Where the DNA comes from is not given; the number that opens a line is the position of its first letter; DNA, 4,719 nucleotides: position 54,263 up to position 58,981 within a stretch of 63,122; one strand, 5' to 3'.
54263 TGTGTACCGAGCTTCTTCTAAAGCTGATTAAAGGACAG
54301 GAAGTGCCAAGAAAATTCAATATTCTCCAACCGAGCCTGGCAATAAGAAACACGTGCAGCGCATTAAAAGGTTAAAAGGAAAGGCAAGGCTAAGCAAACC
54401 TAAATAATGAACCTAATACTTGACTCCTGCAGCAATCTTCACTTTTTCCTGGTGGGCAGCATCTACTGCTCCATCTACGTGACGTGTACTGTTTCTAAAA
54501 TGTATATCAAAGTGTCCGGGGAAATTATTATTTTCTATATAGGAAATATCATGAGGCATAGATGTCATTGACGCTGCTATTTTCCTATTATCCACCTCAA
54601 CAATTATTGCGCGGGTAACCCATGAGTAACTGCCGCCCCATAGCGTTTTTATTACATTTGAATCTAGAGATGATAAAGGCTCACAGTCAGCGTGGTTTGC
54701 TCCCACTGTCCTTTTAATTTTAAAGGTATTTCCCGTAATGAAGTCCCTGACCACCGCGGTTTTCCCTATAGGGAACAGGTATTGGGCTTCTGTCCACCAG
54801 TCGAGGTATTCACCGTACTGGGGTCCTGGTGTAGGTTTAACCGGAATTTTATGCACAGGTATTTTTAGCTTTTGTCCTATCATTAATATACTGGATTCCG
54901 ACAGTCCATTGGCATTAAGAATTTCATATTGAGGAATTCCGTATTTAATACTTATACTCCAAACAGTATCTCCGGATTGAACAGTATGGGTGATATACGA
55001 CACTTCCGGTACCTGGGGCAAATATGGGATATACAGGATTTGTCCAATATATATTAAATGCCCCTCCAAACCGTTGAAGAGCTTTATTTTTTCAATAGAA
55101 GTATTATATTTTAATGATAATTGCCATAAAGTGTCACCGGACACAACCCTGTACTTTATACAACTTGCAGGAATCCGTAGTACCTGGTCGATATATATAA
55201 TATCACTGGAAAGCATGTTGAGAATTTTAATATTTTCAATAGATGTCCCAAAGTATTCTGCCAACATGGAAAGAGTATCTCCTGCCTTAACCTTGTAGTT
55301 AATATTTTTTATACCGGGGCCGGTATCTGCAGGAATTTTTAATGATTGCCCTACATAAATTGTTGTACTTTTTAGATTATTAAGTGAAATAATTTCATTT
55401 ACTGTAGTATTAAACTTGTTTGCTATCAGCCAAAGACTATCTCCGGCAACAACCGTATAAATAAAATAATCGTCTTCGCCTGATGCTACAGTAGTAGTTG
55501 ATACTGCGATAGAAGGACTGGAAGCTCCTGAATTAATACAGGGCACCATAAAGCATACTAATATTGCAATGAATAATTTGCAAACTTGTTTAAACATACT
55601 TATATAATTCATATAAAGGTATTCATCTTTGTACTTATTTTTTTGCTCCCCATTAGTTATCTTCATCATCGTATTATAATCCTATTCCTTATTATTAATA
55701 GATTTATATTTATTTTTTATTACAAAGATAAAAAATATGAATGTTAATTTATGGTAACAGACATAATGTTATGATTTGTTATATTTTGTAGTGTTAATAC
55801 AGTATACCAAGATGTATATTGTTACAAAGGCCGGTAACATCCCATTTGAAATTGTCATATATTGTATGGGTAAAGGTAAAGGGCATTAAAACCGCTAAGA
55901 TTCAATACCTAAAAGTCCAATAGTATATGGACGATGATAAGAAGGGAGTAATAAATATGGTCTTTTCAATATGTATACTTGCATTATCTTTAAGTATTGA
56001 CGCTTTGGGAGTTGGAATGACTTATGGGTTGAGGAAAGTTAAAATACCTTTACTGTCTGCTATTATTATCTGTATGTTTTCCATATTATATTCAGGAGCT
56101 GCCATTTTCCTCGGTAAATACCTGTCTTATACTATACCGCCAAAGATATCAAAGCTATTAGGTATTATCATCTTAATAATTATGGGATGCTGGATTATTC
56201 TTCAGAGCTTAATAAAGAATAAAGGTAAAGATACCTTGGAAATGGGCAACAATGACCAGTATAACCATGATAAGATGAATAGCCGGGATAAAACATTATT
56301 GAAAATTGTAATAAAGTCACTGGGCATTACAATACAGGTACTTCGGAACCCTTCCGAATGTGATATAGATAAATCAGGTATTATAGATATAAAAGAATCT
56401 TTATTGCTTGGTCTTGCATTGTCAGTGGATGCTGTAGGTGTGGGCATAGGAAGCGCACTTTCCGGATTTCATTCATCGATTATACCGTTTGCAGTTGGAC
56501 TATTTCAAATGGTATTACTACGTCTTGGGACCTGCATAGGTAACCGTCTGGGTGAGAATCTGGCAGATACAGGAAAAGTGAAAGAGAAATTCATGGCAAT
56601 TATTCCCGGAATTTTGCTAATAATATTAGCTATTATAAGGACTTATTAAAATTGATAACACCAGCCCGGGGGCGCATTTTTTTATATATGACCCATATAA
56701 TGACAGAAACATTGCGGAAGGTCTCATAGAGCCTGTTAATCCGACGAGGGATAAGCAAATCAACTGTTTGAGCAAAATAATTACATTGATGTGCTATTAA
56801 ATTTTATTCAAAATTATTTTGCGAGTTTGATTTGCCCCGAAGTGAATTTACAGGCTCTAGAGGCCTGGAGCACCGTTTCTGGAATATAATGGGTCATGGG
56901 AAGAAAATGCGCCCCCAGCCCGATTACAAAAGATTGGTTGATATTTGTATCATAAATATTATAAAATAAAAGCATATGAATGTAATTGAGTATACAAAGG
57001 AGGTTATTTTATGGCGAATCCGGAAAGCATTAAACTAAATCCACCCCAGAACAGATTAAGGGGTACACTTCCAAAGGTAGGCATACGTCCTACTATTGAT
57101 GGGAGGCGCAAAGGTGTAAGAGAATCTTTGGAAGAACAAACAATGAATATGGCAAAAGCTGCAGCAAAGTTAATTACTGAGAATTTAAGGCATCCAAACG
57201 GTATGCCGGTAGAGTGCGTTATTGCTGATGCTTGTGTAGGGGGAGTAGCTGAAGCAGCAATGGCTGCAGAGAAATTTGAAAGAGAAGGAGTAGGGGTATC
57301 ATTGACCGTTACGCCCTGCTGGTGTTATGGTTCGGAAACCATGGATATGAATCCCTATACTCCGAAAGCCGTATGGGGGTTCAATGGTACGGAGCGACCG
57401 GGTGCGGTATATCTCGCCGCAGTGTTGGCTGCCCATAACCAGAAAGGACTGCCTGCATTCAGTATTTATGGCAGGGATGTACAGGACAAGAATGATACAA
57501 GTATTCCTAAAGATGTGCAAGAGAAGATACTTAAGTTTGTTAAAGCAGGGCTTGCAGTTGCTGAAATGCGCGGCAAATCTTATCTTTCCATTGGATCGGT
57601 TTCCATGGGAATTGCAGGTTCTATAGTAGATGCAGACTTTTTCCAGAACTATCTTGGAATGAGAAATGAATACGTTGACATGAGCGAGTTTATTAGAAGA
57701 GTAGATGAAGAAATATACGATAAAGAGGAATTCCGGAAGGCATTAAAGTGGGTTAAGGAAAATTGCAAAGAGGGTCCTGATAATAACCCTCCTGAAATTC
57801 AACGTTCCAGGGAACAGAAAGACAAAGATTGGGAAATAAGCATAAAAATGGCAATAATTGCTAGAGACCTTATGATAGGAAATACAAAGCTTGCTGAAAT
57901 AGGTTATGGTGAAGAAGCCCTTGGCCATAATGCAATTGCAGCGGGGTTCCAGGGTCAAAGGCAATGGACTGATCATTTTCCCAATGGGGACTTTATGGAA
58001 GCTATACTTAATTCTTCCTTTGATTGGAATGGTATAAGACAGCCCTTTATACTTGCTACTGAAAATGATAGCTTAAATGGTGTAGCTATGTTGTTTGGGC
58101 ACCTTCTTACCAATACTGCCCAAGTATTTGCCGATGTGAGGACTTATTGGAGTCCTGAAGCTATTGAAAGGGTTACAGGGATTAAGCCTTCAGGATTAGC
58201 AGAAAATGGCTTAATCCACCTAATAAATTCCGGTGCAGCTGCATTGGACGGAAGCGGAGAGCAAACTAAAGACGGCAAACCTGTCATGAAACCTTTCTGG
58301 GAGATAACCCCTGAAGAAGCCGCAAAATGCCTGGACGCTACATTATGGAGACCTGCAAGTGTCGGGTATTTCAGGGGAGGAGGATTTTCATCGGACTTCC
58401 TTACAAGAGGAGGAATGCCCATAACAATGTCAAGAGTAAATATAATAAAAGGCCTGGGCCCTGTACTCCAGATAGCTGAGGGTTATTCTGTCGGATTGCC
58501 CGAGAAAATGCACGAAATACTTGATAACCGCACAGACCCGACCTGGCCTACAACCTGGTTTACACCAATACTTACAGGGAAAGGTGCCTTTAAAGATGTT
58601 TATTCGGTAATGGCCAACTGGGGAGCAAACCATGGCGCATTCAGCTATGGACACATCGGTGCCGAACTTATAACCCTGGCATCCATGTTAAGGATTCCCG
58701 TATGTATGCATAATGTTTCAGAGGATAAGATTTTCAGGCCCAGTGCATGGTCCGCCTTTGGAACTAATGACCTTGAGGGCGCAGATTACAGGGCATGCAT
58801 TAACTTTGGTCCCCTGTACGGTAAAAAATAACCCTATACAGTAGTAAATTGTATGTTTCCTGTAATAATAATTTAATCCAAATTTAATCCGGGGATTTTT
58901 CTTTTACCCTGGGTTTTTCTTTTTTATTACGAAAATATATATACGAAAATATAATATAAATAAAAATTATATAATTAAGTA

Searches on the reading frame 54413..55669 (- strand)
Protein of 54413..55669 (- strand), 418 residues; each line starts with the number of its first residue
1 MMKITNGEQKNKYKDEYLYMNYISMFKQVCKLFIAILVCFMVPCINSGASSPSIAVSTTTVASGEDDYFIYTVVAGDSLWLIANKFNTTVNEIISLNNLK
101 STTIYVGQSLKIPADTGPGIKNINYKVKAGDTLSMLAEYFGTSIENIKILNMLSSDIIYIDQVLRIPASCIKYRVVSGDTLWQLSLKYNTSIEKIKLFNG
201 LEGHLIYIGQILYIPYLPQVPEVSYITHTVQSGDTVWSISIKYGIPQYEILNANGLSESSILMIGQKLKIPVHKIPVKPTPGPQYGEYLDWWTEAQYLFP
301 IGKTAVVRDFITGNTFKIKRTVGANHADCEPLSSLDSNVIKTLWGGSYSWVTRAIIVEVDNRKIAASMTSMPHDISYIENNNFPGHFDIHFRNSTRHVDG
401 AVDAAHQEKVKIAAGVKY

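Call 80: search_protein_families(library=pfam, proteins=[window:54413-55669:-], max_evalue=0.01)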
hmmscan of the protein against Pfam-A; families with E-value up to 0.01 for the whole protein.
window:54413-55669:- (418 aa): 6 families
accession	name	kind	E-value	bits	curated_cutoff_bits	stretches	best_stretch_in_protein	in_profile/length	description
PF01476.26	LysM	-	1.6e-61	204.4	20.9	4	71-113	1-43/43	LysM domain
PF23473.1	LysM3_LYK4_5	-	9.2e-19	67.7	29.3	3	227-262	4-39/48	LYK4/5 LysM3 domain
PF23446.1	LysM1_NFP_LYK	-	3.9e-10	40.9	36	0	78-114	17-55/60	NFP/LYK LysM1 domain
PF23462.1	LysM3_NFP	-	2.3e-08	34.9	28.1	0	75-113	9-47/48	NFP LysM3 domain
PF23457.1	LysM2_NFP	-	0.00084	19.8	36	0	225-272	5-55/56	NFP LysM2 domain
PF23472.1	LysM2_CERK1_LYK3_4_5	-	0.0011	19.3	27.4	0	70-113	7-54/56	LYK3/4/5 LysM2 domain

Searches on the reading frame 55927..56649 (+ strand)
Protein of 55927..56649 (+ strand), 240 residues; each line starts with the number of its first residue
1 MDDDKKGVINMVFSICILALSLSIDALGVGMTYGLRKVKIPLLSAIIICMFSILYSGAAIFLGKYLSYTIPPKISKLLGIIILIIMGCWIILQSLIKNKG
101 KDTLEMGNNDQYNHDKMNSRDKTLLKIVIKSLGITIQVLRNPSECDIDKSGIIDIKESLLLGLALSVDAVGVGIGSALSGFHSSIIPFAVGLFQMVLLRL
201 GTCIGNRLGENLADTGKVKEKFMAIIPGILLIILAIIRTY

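Call 80: search_protein_families(library=pfam, proteins=[window:55927-56649:+], max_evalue=0.01)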
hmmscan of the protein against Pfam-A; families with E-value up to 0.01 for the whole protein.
window:55927-56649:+ (240 aa): 1 family
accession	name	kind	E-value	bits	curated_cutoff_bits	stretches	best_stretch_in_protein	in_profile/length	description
PF02659.21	Mntp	-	4.6e-19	69.1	24.4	2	12-91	75-152/152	Putative manganese efflux pump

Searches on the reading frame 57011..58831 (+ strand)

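Call 67: search_protein_families(library=pfam, proteins=[window:57011-58831:+], max_evalue=0.0001)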
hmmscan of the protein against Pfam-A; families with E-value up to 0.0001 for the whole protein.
window:57011-58831:+ (606 aa): 3 families
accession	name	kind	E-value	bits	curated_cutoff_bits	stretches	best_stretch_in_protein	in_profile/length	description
PF07882.17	Fucose_iso_N2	-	5e-99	329.7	22.3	1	189-368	1-180/180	L-fucose isomerase, second N-terminal domain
PF07881.17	Fucose_iso_N1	-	4.2e-84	281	28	1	21-188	2-169/169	L-fucose isomerase, first N-terminal domain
PF02952.23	Fucose_iso_C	-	2.7e-46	157.2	29.3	1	404-567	1-143/143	L-fucose isomerase, C-terminal domain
